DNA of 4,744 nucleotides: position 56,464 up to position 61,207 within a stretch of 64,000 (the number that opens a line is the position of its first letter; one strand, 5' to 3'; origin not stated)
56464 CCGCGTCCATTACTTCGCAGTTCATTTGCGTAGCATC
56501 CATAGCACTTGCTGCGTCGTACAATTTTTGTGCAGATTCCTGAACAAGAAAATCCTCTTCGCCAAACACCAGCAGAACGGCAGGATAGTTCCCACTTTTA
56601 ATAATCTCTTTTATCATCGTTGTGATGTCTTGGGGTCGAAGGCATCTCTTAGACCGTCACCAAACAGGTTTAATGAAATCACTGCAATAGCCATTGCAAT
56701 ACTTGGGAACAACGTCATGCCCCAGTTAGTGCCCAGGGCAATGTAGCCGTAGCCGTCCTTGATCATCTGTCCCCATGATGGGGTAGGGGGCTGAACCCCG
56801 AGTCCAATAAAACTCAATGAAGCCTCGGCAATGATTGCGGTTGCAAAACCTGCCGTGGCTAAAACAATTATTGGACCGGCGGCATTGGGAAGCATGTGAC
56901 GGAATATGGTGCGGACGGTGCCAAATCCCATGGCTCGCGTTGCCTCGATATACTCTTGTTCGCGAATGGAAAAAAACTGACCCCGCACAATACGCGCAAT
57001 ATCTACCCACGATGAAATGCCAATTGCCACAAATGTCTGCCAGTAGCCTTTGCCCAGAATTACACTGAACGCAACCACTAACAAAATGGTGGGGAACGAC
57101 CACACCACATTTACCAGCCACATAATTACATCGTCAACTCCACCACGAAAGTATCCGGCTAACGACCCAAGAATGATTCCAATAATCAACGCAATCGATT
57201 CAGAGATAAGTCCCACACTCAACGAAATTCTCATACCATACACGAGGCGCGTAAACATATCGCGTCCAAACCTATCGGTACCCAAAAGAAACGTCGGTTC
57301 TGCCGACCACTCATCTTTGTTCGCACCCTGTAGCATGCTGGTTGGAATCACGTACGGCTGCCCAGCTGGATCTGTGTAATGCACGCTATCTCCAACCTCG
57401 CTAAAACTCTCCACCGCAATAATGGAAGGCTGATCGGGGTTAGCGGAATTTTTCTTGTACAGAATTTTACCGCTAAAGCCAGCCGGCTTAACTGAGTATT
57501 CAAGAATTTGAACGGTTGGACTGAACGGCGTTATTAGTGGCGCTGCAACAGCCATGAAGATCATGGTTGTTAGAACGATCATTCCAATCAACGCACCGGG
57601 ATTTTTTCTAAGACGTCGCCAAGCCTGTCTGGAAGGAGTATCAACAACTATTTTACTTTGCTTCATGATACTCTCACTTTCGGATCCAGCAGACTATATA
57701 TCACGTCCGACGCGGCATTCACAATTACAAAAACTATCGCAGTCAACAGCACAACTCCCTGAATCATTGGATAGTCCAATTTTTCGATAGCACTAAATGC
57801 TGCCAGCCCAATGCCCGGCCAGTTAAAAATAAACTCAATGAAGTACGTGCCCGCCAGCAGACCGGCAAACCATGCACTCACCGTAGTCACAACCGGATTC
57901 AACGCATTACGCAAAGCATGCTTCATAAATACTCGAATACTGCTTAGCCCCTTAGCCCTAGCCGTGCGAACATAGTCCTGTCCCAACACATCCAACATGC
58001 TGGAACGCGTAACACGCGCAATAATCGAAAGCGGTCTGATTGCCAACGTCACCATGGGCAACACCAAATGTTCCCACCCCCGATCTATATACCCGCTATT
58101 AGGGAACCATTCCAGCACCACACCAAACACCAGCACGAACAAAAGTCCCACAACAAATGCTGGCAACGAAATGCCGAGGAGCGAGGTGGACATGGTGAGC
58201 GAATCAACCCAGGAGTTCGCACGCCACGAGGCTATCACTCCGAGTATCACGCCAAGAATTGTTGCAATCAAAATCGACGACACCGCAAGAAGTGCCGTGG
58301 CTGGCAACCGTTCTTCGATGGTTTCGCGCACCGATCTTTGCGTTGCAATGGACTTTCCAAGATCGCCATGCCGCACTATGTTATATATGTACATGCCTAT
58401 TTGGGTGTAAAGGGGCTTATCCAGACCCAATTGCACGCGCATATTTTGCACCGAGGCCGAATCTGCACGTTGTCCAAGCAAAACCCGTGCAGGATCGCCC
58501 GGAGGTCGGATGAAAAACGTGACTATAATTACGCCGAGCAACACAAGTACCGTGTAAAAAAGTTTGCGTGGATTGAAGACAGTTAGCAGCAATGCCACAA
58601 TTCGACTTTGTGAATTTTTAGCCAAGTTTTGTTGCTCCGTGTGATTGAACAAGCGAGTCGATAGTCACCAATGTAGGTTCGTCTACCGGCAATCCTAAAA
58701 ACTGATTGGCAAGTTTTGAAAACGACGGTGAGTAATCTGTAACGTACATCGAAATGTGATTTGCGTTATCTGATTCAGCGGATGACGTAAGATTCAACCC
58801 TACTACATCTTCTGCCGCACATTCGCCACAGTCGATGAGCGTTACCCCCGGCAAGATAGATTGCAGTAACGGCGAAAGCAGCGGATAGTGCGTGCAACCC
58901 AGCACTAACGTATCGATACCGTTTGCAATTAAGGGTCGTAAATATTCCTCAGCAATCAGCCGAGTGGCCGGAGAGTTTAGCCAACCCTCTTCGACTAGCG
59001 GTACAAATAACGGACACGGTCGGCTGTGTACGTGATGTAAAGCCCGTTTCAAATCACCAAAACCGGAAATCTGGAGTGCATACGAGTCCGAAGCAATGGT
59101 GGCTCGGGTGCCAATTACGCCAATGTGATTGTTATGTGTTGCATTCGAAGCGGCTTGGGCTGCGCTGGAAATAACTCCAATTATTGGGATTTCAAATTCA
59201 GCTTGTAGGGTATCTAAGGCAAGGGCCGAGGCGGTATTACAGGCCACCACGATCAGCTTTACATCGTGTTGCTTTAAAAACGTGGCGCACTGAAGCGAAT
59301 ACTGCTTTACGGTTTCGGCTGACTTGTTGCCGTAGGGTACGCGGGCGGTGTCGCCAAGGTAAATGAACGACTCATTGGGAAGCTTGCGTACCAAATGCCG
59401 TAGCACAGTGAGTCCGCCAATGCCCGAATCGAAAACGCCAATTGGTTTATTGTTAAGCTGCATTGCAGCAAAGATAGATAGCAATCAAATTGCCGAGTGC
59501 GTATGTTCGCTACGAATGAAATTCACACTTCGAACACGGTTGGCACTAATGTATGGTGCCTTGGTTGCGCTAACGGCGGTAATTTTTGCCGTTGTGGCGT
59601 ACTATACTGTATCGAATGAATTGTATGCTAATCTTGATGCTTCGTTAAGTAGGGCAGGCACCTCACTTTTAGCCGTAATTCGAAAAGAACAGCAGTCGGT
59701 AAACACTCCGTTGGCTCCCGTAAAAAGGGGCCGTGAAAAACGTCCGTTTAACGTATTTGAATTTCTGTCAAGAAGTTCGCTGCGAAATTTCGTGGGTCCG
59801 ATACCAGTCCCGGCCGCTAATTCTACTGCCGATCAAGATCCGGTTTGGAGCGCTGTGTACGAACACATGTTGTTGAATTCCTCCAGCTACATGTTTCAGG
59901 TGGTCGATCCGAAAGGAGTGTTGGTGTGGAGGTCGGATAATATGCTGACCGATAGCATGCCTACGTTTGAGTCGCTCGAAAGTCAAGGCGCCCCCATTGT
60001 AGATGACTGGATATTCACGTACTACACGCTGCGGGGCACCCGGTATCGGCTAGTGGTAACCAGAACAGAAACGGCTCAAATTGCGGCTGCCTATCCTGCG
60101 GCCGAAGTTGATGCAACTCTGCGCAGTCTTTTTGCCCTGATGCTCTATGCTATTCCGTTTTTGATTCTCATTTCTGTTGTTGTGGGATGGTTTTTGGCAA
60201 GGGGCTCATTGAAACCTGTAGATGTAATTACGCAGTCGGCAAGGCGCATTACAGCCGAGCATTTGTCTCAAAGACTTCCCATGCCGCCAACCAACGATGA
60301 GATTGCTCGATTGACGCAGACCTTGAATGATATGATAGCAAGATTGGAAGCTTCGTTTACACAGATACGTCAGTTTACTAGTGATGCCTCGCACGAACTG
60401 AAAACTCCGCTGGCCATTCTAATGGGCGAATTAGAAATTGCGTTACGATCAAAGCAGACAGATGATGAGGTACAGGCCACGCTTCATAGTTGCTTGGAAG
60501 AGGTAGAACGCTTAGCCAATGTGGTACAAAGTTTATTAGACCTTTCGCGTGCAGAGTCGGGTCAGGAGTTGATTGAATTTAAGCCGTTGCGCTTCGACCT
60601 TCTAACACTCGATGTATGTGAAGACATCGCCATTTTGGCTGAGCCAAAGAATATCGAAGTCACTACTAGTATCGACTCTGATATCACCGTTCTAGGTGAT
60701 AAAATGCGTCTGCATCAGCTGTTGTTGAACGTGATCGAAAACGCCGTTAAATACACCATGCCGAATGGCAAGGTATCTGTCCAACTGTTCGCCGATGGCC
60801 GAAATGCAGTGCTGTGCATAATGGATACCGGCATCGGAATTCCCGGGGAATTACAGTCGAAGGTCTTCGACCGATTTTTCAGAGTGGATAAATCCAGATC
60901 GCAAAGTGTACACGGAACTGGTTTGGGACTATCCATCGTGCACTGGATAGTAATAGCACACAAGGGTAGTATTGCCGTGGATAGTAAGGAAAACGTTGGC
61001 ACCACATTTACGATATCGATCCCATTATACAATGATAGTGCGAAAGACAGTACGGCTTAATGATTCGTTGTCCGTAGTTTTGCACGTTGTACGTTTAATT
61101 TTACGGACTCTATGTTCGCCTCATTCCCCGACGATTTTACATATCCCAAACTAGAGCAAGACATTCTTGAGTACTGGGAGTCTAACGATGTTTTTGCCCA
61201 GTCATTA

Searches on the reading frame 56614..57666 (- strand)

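Call 91: search_protein_families(library=pfam, proteins=[window:56614-57666:-], max_evalue=0.00001)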
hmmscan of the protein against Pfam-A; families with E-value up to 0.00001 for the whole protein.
window:56614-57666:- (350 aa): 2 families
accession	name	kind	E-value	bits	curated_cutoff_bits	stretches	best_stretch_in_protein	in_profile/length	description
PF00528.27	BPD_transp_1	-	1.6e-33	116.4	26.4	1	163-348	1-183/184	Binding-protein-dependent transport system inner membrane component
PF12911.12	OppC_N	-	5e-15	55.6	23.9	1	10-56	1-47/53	N-terminal TM domain of oligopeptide transport permease C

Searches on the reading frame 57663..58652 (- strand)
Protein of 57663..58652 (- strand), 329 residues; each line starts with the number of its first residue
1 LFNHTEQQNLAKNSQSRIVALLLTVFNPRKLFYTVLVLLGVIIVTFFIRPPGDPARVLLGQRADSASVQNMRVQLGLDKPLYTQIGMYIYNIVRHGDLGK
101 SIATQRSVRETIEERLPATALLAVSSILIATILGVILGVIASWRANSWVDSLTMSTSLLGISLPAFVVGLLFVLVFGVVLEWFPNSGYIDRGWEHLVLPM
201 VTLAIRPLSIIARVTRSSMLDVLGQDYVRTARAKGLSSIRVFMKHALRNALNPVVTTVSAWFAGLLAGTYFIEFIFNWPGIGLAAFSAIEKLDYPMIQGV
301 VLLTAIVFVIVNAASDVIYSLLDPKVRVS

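Call 91: search_protein_families(library=pfam, proteins=[window:57663-58652:-], max_evalue=0.00001)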
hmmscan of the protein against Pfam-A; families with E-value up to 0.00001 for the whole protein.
window:57663-58652:- (329 aa): 2 families
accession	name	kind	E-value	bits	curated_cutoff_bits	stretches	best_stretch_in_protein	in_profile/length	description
PF00528.27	BPD_transp_1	-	2.1e-41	142.1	26.4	1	134-327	1-183/184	Binding-protein-dependent transport system inner membrane component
PF19300.4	BPD_transp_1_N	-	6.3e-12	46.1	23.8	1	33-122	11-113/114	Binding-prot-dependent transport system membrane comp, N-term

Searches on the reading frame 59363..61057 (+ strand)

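Call 91: search_protein_families(library=pfam, proteins=[window:59363-61057:+], max_evalue=0.00001)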
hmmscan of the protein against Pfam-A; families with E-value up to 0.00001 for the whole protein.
window:59363-61057:+ (565 aa): 3 families
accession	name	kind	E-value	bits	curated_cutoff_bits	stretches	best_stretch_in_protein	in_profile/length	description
PF02518.31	HATPase_c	-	5.6e-28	98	26.4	1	445-556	1-110/111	Histidine kinase-, DNA gyrase B-, and HSP90-like ATPase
PF00512.31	HisKA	-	3e-16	59.7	26.9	1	335-400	2-66/66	His Kinase A (phospho-acceptor) domain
PF00672.30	HAMP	-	1.7e-12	47.9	25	1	277-330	1-53/53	HAMP domain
